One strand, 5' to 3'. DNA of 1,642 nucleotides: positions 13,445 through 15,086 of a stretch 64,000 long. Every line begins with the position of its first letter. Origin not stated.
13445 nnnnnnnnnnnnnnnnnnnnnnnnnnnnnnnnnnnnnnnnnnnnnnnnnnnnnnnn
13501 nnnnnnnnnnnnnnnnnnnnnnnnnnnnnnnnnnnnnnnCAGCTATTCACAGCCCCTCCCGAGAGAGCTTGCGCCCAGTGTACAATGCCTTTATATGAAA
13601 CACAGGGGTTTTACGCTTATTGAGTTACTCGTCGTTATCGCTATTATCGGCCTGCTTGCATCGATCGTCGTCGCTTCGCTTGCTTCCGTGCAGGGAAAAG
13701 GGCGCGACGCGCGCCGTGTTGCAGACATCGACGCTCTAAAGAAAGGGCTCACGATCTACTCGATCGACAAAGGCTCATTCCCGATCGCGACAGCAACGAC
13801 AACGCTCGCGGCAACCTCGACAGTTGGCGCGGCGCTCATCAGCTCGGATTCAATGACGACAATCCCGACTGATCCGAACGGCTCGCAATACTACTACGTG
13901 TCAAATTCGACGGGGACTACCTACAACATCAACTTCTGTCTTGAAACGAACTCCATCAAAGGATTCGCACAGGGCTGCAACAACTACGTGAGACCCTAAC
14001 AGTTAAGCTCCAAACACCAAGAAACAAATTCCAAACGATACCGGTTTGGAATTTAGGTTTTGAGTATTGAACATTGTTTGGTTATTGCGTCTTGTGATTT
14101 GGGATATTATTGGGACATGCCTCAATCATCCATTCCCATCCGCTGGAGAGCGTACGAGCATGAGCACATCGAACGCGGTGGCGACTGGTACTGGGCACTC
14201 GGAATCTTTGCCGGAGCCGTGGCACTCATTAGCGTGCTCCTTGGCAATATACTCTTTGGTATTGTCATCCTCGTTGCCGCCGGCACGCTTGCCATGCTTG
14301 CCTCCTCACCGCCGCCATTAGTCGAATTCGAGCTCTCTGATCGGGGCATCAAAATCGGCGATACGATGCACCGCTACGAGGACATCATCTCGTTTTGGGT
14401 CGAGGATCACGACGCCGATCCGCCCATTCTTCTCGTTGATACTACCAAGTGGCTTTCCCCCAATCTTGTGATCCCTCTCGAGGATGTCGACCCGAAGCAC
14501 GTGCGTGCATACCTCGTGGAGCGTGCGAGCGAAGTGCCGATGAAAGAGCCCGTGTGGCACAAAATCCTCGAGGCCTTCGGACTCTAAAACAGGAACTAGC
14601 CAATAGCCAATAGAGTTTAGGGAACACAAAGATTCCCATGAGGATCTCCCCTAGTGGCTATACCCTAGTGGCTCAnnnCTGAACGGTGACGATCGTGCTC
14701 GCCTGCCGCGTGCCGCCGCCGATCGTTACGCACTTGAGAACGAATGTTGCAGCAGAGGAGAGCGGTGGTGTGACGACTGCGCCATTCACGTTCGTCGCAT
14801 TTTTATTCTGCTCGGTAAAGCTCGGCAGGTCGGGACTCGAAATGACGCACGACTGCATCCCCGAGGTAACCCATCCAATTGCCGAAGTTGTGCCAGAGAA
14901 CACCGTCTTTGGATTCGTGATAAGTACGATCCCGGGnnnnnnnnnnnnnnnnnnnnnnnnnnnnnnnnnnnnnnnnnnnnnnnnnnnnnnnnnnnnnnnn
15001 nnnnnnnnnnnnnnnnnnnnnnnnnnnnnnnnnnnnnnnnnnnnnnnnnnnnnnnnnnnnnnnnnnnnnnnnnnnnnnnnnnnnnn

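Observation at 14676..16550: Paralogous secreted Cys-rich / poly-proline proteins with a shared C-terminal domain (with 22031-23419)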

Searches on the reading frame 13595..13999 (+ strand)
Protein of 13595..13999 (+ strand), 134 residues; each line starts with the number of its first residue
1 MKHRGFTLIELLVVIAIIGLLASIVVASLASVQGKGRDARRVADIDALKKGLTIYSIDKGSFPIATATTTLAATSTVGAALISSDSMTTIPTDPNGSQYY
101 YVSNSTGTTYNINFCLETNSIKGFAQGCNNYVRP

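Call 18: search_protein_families(library=pfam, proteins=[window:13595-13999:+], max_evalue=0.01)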
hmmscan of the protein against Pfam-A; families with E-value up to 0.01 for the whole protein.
window:13595-13999:+ (134 aa): 2 families
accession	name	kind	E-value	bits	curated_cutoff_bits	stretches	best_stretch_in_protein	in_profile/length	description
PF07963.17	N_methyl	-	2.1e-09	37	21.2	1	2-25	3-26/27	Prokaryotic N-terminal methylation motif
PF08334.16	T2SSG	-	2.4e-06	28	21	1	33-112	6-87/108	Type II secretion system (T2SS), protein G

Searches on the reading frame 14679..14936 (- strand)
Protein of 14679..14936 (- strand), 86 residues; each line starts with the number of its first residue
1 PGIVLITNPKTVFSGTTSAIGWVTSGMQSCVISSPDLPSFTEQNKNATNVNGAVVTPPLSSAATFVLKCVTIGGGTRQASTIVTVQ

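Call 62: search_protein_families(library=ncbifam, proteins=[window:14679-14936:-], max_evalue=0.1)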
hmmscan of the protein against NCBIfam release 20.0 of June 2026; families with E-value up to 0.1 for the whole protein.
window:14679-14936:- (86 aa): 0 families
